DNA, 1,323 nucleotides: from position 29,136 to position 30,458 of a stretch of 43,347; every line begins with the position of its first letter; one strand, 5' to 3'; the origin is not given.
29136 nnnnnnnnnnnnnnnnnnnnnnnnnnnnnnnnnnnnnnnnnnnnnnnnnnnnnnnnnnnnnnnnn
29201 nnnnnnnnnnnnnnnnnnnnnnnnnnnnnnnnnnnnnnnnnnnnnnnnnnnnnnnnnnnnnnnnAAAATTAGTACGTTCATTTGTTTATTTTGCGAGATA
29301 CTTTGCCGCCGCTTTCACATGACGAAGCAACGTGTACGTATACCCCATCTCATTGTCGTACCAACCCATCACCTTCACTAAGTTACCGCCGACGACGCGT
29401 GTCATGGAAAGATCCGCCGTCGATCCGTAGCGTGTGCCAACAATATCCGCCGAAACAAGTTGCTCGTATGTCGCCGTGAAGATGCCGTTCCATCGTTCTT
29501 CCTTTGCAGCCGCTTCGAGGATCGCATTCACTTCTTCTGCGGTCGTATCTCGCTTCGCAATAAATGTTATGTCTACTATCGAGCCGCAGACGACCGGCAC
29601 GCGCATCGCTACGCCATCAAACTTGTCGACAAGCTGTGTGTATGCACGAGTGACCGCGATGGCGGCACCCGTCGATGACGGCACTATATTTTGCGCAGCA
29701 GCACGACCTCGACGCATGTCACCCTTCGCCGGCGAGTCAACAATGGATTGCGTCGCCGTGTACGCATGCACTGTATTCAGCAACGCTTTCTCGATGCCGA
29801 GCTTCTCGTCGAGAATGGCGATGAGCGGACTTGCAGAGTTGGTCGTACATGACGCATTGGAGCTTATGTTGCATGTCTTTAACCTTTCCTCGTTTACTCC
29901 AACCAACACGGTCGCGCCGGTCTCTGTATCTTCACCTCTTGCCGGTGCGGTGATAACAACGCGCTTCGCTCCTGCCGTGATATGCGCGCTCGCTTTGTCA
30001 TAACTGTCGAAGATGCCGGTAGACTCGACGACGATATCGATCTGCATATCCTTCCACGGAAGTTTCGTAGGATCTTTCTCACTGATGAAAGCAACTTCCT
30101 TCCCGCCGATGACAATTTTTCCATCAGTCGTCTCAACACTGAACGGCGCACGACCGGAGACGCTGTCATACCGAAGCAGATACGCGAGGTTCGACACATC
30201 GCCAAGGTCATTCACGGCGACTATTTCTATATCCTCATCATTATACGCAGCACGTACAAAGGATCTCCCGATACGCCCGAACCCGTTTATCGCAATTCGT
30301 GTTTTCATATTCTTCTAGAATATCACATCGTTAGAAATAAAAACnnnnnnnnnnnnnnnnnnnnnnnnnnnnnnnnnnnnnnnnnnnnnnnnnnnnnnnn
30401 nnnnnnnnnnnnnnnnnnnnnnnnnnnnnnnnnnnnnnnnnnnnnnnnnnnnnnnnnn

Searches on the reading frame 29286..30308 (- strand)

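Call 9: search_protein_families(library=pfam, proteins=[window:29286-30308:-], max_evalue=0.001)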
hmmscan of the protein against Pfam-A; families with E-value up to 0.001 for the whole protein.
window:29286-30308:- (340 aa): 2 families
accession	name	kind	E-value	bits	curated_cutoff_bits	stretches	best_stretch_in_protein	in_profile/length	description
PF02800.25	Gp_dh_C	-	6.2e-51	172.5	24.4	1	161-317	3-158/158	Glyceraldehyde 3-phosphate dehydrogenase, C-terminal domain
PF00044.30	Gp_dh_N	-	9e-38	129.1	31.7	1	4-102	2-100/101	Glyceraldehyde 3-phosphate dehydrogenase, NAD binding domain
